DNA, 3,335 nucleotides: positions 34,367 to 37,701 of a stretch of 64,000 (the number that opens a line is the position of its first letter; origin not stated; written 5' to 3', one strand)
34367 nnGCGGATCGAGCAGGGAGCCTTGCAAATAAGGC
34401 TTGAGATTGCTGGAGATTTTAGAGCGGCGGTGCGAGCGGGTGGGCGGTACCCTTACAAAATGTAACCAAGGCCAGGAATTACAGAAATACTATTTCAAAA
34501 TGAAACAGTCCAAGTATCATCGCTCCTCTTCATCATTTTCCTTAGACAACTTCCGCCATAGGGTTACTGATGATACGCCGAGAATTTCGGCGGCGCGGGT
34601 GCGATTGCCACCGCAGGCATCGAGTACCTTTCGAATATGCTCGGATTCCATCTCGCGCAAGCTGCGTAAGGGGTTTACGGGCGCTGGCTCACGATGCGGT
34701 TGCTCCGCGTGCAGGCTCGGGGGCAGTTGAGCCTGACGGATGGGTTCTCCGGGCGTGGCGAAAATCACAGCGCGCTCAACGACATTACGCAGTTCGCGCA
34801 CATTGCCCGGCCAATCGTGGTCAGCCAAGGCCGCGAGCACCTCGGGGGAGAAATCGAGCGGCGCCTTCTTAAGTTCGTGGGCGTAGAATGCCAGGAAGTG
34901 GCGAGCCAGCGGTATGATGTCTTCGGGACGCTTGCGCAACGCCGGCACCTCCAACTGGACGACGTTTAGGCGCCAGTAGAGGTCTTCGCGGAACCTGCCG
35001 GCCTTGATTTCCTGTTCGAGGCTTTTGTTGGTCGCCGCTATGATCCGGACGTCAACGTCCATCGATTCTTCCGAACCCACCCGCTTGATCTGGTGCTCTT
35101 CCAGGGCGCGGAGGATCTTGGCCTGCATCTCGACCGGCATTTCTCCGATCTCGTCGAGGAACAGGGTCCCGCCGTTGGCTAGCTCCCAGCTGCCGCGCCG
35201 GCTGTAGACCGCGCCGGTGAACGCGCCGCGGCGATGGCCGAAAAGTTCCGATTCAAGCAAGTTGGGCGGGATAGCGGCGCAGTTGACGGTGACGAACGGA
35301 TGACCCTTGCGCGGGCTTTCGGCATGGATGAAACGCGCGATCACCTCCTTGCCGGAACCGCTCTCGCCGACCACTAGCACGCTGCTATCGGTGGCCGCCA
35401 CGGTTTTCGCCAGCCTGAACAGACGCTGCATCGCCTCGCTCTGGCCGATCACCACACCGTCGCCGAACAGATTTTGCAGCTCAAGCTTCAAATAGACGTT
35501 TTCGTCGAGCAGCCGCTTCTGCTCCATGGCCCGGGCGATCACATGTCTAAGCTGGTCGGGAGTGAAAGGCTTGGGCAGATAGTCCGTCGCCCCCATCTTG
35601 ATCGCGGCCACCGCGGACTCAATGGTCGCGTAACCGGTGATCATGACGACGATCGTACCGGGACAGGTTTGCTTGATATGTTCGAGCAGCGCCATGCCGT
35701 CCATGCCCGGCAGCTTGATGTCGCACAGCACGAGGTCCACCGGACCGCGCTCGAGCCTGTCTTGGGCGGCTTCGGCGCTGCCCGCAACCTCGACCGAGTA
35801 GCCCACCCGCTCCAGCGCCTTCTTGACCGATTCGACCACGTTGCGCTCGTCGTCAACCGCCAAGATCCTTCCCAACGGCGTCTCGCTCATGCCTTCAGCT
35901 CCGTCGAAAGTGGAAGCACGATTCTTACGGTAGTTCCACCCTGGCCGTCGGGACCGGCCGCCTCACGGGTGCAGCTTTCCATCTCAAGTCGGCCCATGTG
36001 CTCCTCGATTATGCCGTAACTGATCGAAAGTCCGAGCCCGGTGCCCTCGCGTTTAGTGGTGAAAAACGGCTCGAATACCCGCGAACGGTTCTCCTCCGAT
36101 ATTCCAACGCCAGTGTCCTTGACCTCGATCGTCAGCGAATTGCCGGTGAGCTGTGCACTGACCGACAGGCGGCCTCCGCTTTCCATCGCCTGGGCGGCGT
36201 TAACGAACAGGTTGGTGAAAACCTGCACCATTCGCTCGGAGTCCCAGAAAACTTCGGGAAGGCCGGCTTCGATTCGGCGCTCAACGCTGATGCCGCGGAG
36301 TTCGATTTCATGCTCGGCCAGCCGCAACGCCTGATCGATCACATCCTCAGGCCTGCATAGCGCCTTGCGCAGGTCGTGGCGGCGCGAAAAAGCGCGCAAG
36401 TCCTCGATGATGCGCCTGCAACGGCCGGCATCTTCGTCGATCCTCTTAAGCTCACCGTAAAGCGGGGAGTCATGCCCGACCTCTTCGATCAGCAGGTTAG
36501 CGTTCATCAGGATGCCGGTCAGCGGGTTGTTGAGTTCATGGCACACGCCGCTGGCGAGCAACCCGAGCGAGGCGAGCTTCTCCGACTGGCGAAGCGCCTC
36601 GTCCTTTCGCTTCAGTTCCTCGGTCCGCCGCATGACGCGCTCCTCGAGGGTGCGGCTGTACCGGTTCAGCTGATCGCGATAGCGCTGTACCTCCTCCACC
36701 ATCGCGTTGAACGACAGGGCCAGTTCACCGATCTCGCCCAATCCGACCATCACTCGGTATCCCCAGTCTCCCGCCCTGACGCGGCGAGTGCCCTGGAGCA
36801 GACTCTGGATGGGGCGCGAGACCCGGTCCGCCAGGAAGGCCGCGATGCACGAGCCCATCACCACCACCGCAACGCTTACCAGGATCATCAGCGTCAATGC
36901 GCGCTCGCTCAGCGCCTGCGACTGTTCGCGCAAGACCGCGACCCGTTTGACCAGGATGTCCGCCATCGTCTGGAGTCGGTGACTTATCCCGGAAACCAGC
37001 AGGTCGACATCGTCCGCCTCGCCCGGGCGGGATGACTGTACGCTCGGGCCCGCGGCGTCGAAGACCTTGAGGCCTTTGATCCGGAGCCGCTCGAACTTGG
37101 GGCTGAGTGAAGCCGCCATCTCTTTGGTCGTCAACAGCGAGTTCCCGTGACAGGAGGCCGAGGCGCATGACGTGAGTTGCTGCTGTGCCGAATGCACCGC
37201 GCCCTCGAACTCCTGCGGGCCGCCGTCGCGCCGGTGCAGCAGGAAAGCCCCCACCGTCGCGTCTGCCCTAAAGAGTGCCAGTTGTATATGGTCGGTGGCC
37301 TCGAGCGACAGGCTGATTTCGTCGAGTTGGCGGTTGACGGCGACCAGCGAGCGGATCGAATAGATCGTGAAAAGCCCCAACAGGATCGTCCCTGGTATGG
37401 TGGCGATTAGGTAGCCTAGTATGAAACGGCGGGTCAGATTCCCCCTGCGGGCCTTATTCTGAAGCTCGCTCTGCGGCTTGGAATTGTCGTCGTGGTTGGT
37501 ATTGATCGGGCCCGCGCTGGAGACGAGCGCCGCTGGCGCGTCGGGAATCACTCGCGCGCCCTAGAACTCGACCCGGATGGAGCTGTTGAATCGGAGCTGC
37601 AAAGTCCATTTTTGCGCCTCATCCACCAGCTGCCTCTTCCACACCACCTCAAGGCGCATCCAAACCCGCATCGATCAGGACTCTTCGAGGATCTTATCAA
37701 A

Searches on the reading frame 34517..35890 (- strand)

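Call 26: search_protein_families(library=pfam, proteins=[window:34517-35890:-], max_evalue=0.0001)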
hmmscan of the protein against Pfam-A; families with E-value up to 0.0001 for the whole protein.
window:34517-35890:- (457 aa): 9 families
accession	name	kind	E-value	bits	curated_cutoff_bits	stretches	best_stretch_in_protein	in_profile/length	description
PF00158.32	Sigma54_activat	-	6e-73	244.5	20.2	1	147-313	1-167/168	Sigma-54 interaction domain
PF00072.30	Response_reg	-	9.3e-30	103.5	30.2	1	9-118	1-110/111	Response regulator receiver domain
PF25601.1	AAA_lid_14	-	9.3e-26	89.9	27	1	319-402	1-83/87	AAA+ ATPase lid domain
PF14532.12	Sigma54_activ_2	-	3e-23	83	25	1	148-318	1-138/138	Sigma-54 interaction domain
PF02954.25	HTH_8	-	2.6e-14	53.1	22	1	410-450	1-41/42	Bacterial regulatory protein, Fis family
PF01078.27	Mg_chelatase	-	2.6e-07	30.7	20.3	0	226-290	93-159/207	Magnesium chelatase, subunit ChlI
PF07728.20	AAA_5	-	8.9e-07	29.4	22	1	171-289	2-123/139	AAA domain (dynein-related subfamily)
PF00493.29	MCM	-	8.7e-06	25.4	23.3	0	165-290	54-174/224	MCM P-loop domain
PF13191.12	AAA_16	-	3.6e-05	24.7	32.6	0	147-259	2-116/167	AAA ATPase domain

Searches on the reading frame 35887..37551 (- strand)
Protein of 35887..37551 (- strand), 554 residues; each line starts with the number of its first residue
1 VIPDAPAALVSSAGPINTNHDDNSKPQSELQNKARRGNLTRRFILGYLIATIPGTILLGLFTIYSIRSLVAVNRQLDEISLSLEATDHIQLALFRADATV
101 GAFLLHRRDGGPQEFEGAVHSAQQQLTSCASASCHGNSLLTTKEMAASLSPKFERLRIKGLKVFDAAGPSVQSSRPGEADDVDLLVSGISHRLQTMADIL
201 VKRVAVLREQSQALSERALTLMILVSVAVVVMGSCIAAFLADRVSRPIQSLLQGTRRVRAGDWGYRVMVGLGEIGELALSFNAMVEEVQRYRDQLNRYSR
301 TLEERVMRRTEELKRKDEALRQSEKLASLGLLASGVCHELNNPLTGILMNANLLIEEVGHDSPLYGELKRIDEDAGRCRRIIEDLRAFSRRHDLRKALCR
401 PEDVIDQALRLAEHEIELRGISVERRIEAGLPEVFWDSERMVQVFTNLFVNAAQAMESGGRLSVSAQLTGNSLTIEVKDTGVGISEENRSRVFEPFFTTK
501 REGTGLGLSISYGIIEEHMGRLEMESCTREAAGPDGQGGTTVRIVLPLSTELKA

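Call 26: search_protein_families(library=pfam, proteins=[window:35887-37551:-], max_evalue=0.0001)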
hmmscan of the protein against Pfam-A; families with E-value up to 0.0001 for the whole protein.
window:35887-37551:- (554 aa): 3 families
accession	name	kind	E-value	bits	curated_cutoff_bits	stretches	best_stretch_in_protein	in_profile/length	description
PF02518.31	HATPase_c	-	1.3e-23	84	26.4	1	437-549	2-110/111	Histidine kinase-, DNA gyrase B-, and HSP90-like ATPase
PF00512.31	HisKA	-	1e-13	51.5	26.9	1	329-391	2-63/66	His Kinase A (phospho-acceptor) domain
PF00672.30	HAMP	-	6.7e-10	39.6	25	1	239-289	1-52/53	HAMP domain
